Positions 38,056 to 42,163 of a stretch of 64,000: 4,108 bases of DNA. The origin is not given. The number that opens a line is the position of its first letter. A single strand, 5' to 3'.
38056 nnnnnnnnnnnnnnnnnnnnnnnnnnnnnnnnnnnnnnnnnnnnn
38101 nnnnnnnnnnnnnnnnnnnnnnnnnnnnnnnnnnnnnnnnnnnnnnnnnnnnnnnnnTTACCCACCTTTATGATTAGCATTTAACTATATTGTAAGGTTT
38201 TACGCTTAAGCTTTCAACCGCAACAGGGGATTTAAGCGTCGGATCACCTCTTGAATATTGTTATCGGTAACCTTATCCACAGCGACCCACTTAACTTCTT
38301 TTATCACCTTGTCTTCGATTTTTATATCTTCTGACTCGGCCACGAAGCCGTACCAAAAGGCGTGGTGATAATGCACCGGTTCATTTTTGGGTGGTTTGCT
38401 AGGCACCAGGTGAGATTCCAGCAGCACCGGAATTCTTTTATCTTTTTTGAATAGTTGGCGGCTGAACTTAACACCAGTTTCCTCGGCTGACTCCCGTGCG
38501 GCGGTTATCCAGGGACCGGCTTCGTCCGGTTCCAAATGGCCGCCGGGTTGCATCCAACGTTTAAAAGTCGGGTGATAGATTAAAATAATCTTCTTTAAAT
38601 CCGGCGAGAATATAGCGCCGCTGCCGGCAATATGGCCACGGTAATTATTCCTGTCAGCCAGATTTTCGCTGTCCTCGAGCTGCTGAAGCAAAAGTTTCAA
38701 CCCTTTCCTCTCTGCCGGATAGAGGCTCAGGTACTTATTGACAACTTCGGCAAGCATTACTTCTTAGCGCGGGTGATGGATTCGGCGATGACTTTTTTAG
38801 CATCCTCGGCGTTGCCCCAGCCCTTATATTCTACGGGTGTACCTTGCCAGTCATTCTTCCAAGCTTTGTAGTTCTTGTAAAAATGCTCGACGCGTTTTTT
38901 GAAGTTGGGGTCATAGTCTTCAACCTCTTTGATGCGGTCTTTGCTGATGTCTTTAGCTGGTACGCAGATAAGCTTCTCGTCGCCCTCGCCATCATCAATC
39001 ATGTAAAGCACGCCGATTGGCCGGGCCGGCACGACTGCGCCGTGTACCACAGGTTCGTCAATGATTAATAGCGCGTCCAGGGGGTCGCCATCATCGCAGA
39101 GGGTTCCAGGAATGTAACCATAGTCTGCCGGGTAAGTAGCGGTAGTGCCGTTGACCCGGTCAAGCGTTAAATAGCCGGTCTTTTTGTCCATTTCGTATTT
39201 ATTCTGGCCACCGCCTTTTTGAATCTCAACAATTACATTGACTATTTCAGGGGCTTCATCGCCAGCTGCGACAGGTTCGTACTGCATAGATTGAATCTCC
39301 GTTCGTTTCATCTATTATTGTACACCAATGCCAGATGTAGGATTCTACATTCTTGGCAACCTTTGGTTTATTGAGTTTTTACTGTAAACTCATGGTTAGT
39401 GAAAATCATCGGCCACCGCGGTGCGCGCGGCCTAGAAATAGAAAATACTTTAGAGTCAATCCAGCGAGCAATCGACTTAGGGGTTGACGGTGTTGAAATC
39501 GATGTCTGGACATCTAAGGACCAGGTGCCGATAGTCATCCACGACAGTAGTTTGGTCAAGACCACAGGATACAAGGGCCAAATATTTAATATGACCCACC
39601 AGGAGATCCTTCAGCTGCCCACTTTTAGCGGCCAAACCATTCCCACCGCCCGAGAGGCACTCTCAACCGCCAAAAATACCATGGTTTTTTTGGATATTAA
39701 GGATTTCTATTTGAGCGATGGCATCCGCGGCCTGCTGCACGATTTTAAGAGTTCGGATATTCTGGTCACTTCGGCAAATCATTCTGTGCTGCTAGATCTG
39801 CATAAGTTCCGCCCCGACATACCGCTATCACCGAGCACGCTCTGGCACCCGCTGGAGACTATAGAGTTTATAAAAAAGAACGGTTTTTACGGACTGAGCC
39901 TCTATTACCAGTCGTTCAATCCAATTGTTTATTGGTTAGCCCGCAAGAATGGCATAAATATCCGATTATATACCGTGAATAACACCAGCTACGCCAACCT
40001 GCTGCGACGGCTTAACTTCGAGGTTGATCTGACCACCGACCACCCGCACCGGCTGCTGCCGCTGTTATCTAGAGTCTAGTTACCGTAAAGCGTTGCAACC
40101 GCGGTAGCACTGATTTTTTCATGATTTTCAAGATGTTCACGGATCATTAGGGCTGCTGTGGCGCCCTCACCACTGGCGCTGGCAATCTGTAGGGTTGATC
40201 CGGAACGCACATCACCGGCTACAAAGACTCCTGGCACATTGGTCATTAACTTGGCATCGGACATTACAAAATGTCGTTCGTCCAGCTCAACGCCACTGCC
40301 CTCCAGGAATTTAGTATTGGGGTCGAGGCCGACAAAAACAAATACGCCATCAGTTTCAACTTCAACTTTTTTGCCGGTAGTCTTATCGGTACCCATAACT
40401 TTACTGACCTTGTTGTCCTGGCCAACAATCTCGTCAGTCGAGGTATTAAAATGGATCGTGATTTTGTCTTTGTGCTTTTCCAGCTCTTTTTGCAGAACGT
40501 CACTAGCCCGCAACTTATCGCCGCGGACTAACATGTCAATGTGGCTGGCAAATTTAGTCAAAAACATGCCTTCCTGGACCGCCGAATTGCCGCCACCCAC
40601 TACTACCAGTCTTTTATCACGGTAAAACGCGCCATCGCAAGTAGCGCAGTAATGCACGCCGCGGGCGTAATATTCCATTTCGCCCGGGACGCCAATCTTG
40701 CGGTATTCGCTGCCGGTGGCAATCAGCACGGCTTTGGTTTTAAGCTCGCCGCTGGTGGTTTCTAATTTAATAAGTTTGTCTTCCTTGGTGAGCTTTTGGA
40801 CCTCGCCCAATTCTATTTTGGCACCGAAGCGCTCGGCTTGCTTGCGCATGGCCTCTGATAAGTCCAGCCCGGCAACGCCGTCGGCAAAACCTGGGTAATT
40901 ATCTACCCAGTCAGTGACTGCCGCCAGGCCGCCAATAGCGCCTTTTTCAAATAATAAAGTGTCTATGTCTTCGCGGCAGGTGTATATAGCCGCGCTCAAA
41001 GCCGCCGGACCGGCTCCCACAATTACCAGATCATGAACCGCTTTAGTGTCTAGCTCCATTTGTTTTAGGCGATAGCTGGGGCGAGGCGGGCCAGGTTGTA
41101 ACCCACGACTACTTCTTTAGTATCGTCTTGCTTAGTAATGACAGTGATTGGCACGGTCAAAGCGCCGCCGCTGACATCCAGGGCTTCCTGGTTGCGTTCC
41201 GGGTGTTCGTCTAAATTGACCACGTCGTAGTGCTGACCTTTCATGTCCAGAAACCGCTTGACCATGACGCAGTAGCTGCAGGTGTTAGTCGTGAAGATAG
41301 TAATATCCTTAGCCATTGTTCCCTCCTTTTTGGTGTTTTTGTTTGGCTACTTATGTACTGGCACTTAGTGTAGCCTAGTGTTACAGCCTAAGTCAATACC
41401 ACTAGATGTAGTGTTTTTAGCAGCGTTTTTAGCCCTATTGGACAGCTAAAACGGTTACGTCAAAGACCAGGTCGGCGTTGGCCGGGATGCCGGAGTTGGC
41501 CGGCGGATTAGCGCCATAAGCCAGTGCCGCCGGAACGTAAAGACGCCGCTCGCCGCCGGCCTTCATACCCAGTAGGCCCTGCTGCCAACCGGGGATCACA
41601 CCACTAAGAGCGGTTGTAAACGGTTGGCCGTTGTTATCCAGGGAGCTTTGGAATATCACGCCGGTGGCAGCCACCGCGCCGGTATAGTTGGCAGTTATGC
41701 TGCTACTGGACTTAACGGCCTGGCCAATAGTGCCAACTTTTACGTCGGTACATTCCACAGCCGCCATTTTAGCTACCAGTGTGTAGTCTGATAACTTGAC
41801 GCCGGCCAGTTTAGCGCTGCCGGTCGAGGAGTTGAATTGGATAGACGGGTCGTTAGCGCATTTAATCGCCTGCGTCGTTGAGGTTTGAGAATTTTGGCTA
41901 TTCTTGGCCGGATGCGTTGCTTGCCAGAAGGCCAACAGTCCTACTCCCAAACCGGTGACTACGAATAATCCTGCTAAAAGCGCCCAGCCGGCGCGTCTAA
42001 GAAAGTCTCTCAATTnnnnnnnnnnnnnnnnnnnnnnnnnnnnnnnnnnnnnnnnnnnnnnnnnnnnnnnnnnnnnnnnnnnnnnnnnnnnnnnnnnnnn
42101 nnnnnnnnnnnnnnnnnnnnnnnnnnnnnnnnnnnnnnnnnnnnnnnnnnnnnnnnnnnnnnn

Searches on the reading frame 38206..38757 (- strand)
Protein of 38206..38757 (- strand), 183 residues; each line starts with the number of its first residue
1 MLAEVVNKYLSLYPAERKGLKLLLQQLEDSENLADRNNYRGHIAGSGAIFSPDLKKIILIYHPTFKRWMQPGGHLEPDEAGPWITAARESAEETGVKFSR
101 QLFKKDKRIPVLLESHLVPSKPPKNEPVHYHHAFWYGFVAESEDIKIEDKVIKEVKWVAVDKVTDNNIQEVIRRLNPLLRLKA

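Call 52: search_protein_families(library=pfam, proteins=[window:38206-38757:-], max_evalue=0.00001)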
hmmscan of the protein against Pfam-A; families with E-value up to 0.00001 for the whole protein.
window:38206-38757:- (183 aa): 1 family
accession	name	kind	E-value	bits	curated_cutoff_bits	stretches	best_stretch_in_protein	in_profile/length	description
PF00293.34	NUDIX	-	6.4e-13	49.3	21.1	1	52-170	12-125/134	NUDIX domain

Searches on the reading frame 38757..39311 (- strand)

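Call 52: search_protein_families(library=pfam, proteins=[window:38757-39311:-], max_evalue=0.00001)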
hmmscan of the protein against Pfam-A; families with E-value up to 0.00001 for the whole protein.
window:38757-39311:- (184 aa): 1 family
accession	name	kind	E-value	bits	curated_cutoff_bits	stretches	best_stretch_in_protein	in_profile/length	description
PF00719.24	Pyrophosphatase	-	3.3e-50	170.3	23.5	1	26-182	1-152/153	Inorganic pyrophosphatase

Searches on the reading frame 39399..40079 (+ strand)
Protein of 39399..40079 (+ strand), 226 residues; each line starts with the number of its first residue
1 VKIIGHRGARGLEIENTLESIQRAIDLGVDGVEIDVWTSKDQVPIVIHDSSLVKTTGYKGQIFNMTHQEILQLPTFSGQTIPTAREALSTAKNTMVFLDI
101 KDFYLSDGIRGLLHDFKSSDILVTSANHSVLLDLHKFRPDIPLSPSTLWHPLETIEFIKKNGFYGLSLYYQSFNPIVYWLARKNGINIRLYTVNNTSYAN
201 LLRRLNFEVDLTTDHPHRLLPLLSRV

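Call 52: search_protein_families(library=pfam, proteins=[window:39399-40079:+], max_evalue=0.00001)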
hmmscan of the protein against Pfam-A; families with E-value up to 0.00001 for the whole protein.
window:39399-40079:+ (226 aa): 1 family
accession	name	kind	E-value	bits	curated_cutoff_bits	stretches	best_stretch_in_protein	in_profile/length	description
PF03009.23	GDPD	-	2.7e-26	93.6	23.6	1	6-89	1-93/244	Glycerophosphoryl diester phosphodiesterase family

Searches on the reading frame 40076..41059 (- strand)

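Call 52: search_protein_families(library=pfam, proteins=[window:40076-41059:-], max_evalue=0.00001)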
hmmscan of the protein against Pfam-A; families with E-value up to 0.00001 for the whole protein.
window:40076-41059:- (327 aa): 6 families
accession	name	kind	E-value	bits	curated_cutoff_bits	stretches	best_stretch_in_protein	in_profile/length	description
PF07992.20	Pyr_redox_2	-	1.3e-50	172.9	26.1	1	10-298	2-290/291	Pyridine nucleotide-disulphide oxidoreductase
PF13738.12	Pyr_redox_3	-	1.4e-30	107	30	1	71-282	87-305/305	Pyridine nucleotide-disulphide oxidoreductase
PF00070.33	Pyr_redox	-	1.3e-14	54.9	22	1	150-222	1-78/82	Pyridine nucleotide-disulphide oxidoreductase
PF01266.30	DAO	-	2.1e-07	31.2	27.9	0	66-137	150-229/353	FAD dependent oxidoreductase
PF03486.20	HI0933_like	-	6e-06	26.3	50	0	10-41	2-33/244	HI0933-like protein Rossmann domain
PF13434.12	Lys_Orn_oxgnase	-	7e-06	25.8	21.3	0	8-39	2-34/339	L-lysine 6-monooxygenase/L-ornithine 5-monooxygenase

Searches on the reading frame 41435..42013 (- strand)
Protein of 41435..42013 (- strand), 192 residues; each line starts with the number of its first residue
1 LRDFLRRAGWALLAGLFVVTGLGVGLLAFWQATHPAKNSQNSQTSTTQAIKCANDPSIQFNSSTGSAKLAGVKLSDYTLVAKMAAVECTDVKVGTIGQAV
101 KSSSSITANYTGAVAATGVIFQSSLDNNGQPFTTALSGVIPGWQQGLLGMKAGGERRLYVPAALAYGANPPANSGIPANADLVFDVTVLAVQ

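Call 52: search_protein_families(library=pfam, proteins=[window:41435-42013:-], max_evalue=0.00001)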
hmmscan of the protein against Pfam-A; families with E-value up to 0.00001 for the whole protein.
window:41435-42013:- (192 aa): 1 family
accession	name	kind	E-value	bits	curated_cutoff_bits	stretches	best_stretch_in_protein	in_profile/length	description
PF00254.34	FKBP_C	-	5.2e-23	81.6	21.1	1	100-188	5-93/94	FKBP-type peptidyl-prolyl cis-trans isomerase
